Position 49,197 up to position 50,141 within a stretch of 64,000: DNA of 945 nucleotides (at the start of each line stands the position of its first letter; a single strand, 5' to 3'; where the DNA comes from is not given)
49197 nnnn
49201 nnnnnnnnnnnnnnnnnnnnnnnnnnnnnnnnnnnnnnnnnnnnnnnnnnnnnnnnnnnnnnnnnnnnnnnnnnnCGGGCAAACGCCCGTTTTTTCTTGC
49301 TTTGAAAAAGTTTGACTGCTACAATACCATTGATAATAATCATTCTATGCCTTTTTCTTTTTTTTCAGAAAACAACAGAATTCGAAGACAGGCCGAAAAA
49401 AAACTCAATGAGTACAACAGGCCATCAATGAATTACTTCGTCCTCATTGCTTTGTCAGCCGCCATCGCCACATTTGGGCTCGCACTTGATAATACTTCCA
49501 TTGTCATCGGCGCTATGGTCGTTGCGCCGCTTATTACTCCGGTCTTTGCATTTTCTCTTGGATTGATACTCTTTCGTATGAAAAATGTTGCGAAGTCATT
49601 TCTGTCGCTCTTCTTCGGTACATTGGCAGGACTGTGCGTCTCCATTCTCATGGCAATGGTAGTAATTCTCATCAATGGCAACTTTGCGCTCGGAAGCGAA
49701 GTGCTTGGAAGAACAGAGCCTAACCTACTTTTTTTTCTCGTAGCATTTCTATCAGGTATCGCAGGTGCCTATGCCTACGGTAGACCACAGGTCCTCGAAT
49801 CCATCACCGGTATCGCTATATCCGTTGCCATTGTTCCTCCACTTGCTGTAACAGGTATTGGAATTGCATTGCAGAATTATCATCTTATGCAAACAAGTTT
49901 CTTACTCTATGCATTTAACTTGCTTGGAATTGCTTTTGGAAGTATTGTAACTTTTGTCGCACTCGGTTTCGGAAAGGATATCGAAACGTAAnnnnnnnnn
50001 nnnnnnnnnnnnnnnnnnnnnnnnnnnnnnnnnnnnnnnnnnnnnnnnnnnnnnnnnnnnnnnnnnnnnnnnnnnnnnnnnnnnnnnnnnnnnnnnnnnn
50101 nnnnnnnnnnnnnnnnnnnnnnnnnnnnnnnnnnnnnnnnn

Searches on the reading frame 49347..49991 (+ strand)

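Call 89: search_protein_families(library=pfam, proteins=[window:49347-49991:+], max_evalue=0.00001)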
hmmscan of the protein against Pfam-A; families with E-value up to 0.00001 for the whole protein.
window:49347-49991:+ (214 aa): 1 family
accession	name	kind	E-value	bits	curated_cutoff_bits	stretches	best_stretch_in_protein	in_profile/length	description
PF04087.19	DUF389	-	1.8e-31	109.4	23.9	1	57-197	1-137/137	Domain of unknown function (DUF389)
